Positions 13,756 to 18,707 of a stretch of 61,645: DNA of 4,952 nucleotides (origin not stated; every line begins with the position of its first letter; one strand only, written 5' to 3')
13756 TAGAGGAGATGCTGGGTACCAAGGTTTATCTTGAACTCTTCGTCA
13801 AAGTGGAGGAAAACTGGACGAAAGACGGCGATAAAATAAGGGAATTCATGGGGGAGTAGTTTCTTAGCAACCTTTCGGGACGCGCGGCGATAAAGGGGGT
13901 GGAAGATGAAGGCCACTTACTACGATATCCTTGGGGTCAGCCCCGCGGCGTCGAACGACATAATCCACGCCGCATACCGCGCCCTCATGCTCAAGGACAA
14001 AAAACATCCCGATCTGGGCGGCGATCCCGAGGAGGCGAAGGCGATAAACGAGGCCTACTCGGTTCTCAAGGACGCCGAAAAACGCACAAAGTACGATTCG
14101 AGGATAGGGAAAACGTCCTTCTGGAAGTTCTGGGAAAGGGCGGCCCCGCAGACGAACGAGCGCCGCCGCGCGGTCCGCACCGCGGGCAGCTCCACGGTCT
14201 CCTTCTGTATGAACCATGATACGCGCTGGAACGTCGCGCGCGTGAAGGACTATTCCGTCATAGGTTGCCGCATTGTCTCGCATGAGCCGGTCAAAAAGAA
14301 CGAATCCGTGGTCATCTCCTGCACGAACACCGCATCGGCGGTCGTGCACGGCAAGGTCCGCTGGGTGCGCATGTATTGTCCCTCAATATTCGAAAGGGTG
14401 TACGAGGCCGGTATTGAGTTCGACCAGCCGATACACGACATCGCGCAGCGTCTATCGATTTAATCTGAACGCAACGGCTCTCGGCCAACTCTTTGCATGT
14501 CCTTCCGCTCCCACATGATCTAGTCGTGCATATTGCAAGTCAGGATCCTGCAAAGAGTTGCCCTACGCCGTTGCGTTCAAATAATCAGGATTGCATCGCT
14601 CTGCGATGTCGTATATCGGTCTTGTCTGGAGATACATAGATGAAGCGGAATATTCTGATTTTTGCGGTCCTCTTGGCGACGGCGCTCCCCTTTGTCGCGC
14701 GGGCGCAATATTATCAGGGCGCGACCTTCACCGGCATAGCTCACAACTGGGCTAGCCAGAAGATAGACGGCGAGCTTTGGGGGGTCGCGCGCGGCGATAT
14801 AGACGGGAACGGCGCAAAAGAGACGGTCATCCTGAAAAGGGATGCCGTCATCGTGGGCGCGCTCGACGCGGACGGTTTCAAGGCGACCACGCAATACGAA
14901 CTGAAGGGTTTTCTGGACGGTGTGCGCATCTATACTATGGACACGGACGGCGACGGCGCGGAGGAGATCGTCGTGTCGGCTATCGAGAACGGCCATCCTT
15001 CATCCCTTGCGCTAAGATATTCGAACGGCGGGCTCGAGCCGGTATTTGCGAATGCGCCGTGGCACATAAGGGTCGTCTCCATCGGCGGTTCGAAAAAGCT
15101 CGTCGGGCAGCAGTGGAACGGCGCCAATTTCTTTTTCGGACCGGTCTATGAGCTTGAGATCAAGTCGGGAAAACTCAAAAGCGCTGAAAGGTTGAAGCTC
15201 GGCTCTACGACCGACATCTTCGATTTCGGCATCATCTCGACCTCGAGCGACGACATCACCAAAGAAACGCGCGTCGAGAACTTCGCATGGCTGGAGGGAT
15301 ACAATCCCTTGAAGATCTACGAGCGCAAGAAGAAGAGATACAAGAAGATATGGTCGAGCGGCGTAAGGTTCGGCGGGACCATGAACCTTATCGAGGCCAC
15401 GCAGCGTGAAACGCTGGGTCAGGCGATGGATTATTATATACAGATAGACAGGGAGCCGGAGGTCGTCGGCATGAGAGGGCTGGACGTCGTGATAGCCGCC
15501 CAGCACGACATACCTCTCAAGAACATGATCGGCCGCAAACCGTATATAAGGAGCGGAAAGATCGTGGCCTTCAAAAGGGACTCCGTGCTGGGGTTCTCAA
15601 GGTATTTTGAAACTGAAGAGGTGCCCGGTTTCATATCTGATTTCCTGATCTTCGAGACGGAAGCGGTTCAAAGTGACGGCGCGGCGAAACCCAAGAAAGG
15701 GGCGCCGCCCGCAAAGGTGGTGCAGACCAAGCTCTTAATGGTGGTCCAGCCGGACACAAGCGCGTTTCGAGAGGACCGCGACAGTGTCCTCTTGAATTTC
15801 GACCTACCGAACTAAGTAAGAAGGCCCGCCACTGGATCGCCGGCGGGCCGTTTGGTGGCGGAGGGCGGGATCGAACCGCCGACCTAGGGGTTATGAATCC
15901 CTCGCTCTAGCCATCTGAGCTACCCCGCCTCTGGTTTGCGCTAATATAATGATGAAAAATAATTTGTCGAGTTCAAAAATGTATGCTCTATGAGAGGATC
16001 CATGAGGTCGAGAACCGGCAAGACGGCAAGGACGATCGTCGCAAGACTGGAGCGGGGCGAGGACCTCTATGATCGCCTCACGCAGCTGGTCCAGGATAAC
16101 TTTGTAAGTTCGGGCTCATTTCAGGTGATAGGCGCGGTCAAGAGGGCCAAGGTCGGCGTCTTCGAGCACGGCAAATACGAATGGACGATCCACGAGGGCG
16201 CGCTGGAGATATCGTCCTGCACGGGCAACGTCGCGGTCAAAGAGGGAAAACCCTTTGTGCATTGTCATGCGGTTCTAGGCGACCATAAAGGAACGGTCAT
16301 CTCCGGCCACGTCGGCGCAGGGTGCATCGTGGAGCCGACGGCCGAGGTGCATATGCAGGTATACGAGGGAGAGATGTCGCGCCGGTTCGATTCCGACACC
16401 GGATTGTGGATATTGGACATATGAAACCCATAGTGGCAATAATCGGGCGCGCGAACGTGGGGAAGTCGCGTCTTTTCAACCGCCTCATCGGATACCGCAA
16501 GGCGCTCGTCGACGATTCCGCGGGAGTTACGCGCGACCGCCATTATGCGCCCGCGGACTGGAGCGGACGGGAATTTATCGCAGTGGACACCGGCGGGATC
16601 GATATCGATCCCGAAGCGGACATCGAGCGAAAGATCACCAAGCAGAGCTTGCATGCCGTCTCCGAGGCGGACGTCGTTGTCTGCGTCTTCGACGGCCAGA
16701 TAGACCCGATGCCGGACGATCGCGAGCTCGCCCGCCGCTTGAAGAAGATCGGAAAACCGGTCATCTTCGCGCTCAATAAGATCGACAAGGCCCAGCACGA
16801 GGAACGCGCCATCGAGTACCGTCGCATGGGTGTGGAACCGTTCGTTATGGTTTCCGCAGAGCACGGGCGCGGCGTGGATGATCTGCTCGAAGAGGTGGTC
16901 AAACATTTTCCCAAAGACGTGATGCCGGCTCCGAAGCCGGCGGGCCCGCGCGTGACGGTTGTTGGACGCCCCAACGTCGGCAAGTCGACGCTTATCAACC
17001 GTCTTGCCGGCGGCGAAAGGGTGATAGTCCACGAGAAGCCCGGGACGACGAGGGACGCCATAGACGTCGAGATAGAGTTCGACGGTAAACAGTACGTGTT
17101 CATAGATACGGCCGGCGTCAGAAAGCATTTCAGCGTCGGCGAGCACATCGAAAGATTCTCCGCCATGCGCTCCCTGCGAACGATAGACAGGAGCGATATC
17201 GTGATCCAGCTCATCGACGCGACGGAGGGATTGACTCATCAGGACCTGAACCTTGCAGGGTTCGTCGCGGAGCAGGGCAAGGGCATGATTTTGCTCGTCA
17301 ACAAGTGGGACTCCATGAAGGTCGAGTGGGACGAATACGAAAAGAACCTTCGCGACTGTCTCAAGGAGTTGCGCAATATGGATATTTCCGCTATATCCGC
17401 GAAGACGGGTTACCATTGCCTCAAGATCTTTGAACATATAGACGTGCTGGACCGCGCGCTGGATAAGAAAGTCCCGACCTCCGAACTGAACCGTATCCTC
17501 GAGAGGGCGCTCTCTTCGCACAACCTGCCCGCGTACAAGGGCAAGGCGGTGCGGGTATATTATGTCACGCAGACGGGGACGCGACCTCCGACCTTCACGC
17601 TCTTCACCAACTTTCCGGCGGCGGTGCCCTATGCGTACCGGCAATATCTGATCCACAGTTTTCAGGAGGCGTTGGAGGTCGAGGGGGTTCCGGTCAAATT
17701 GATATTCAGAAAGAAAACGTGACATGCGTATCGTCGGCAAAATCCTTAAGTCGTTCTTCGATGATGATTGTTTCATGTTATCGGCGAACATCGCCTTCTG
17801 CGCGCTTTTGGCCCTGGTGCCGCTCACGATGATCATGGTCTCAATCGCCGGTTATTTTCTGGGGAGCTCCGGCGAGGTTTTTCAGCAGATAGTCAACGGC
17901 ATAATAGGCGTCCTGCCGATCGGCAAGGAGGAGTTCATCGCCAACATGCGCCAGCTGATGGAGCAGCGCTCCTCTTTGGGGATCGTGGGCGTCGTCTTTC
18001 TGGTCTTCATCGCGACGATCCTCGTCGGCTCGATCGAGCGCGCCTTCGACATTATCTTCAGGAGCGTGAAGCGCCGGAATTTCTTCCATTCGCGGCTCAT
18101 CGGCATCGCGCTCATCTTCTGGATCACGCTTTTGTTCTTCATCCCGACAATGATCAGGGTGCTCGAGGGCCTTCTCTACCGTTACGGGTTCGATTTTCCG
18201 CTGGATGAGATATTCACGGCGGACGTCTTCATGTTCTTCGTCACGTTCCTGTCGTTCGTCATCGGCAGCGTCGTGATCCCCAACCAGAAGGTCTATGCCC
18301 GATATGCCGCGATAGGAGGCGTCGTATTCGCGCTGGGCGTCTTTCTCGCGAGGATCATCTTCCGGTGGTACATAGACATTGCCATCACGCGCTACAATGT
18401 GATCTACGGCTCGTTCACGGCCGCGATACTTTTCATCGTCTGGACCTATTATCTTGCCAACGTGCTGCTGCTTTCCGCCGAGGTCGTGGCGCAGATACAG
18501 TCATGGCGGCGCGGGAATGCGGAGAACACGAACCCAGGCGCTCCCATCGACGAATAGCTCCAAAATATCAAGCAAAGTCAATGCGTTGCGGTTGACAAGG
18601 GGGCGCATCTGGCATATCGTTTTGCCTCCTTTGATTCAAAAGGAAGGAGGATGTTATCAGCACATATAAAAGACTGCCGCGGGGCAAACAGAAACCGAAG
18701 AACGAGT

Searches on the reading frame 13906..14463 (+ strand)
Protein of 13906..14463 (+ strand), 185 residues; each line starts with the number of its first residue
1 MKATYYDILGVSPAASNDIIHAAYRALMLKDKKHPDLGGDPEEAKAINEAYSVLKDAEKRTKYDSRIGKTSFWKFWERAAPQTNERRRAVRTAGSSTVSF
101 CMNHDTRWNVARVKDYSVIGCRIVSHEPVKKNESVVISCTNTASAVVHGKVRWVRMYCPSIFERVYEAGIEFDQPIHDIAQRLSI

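Call 7: search_protein_families(library=pfam, proteins=[window:13906-14463:+], max_evalue=0.01)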
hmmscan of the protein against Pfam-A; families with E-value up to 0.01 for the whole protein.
window:13906-14463:+ (185 aa): 2 families
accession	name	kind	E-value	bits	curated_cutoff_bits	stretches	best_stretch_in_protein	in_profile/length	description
PF00226.36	DnaJ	-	2.8e-15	56.6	27.8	1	4-64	1-63/63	DnaJ domain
PF07238.19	PilZ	-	3e-05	24.7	22.5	1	85-176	1-88/102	PilZ domain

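Call 11: search_protein_families(library=ncbifam, proteins=[window:13906-14463:+], max_evalue=0.01)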
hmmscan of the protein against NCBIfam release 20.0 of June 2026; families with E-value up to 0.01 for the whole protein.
window:13906-14463:+ (185 aa): 13 families
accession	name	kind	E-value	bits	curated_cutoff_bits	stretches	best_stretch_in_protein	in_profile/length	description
TIGR02349.1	DnaJ_bact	equivalog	1.5e-14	54.2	377.2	1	5-83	2-81/354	molecular chaperone DnaJ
NF010885.0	PRK14292.1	equivalog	3.2e-13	49.4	585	1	4-67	3-66/371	chaperone protein DnaJ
NF010892.0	PRK14299.1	equivalog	3.4e-13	49.5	392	1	3-83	4-84/291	chaperone protein DnaJ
NF008035.0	PRK10767.1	subfamily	2.4e-12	46.6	338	1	2-72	3-74/374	molecular chaperone DnaJ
NF010874.0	PRK14281.1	equivalog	6.7e-12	45.2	619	1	1-65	1-67/397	chaperone protein DnaJ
NF010894.0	PRK14301.1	equivalog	3.1e-11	42.9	548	1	2-68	3-70/373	chaperone protein DnaJ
NF037946.1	terminal_TopJ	equivalog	4e-10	38.8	300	1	2-64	4-67/810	terminal organelle assembly protein TopJ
NF007618.0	PRK10266.1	equivalog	1.6e-09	37.7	403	1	4-66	5-68/306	curved DNA-binding protein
NF010871.0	PRK14278.1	equivalog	9.9e-09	34.5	502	1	1-64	1-65/378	molecular chaperone DnaJ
NF010872.0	PRK14279.1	equivalog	1.6e-08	34.1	556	1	4-65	10-73/394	molecular chaperone DnaJ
TIGR03835.1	termin_org_DnaJ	equivalog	2.7e-08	32.7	512.25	1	2-64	1-64/871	terminal organelle assembly protein TopJ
NF050028.1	CldAdptActJ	equivalog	0.00048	20.6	150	1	4-63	3-69/93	cold adaptation protein ActJcold adaptation protein ActJ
NF006948.0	PRK09430.1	equivalog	0.0087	15.7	162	0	6-36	203-231/267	co-chaperone DjlA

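Call 12: search_protein_families(library=padloc, proteins=[window:13906-14463:+], max_evalue=0.01)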
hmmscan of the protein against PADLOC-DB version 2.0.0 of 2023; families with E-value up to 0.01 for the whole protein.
window:13906-14463:+ (185 aa): 0 families

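Call 77: search_protein_families(library=phrogs, proteins=[window:13906-14463:+], max_evalue=0.01)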
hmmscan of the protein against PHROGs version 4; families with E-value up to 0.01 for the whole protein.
window:13906-14463:+ (185 aa): 5 families
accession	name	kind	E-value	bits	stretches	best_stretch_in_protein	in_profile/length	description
phrog_14336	-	unknown function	3.9e-14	53.8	1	3-66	4-68/363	-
phrog_2778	-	unknown function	1.5e-08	35.7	1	4-65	36-97/239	-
phrog_13942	-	unknown function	2.6e-06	28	1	6-58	18-68/336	-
phrog_9210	-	unknown function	1.6e-05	25.7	1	6-57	152-202/204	-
phrog_11153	-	unknown function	0.00012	22.8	1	3-70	5-73/337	-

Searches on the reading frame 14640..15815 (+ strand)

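Call 7: search_protein_families(library=pfam, proteins=[window:14640-15815:+], max_evalue=0.01)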
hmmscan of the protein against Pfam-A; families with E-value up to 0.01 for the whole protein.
window:14640-15815:+ (391 aa): 1 family
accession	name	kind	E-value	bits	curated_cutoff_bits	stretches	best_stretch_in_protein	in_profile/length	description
PF13517.12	FG-GAP_3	-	3.9e-05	24.6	26.9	1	53-112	1-61/61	FG-GAP-like repeat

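Call 77: search_protein_families(library=phrogs, proteins=[window:14640-15815:+], max_evalue=0.01)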
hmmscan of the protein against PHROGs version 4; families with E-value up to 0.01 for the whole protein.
window:14640-15815:+ (391 aa): 0 families

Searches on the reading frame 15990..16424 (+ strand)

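Call 89: search_protein_families(library=pfam, proteins=[window:15990-16424:+], max_evalue=0.001)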
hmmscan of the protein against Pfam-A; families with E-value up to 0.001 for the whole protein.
window:15990-16424:+ (144 aa): 1 family
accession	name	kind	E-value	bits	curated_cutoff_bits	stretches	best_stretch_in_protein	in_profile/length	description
PF03479.20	PCC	-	1.1e-27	97.1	25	1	14-125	1-115/117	Plants and Prokaryotes Conserved (PCC) domain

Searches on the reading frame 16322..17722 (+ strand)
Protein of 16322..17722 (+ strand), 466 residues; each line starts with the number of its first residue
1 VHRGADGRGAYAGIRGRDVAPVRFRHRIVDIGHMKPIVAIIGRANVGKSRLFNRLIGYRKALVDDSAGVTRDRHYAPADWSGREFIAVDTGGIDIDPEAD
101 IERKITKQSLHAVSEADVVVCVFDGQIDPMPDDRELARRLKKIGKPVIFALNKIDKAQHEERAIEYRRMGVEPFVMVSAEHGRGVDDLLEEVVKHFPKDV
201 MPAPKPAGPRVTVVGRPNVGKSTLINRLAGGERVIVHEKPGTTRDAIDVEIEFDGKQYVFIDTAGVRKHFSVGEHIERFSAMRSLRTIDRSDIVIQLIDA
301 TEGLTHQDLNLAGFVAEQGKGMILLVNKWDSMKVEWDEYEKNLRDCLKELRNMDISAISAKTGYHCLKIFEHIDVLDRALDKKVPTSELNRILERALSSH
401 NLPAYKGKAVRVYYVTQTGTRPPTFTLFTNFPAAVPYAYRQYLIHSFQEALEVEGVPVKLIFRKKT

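Call 49: search_protein_families(library=pfam, proteins=[window:16322-17722:+], max_evalue=0.0001)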
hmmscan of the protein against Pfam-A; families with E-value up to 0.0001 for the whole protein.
window:16322-17722:+ (466 aa): 11 families
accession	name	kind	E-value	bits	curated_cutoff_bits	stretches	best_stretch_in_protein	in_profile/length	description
PF01926.29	MMR_HSR1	-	4.7e-56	188.2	21.9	2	210-328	1-113/113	50S ribosome-binding GTPase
PF02421.24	FeoB_N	-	2.1e-32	112.3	27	2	38-191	3-155/156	Ferrous iron transport protein B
PF14714.11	KH_dom-like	-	3.1e-27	95.1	27.3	1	383-463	1-81/81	KH-domain-like of EngA bacterial GTPase enzymes, C-terminal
PF00009.33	GTP_EFTU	-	1.6e-24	87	26.5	2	68-198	54-188/188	Elongation factor Tu GTP binding domain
PF00350.29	Dynamin_N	-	5.2e-11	43.3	27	0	211-249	1-38/168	Dynamin family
PF03193.22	RsgA_GTPase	-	1.3e-10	41.9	30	1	113-237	20-135/174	RsgA GTPase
PF04548.22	AIG1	-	3.6e-07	30.2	27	0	40-143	5-110/212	AIG1 family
PF16897.10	MMR_HSR1_Xtn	-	3.7e-06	27.3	35.2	0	145-194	56-102/106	C-terminal region of MMR_HSR1 domain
PF02492.25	cobW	-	1.7e-05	24.9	20.7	0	257-345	85-171/180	CobW/HypB/UreG, nucleotide-binding domain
PF00071.28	Ras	-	2.1e-05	24.6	21.6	0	211-285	2-67/162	Ras family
PF08477.19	Roc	-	3.2e-05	24.6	27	0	210-267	1-67/119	Ras of Complex, Roc, domain of DAPkinase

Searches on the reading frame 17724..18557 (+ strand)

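Call 49: search_protein_families(library=pfam, proteins=[window:17724-18557:+], max_evalue=0.0001)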
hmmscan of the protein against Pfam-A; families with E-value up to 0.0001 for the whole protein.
window:17724-18557:+ (277 aa): 1 family
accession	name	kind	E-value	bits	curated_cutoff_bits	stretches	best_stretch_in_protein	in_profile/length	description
PF03631.20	Virul_fac_BrkB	-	2.5e-38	132.6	33.7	1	13-261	2-258/259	Virulence factor BrkB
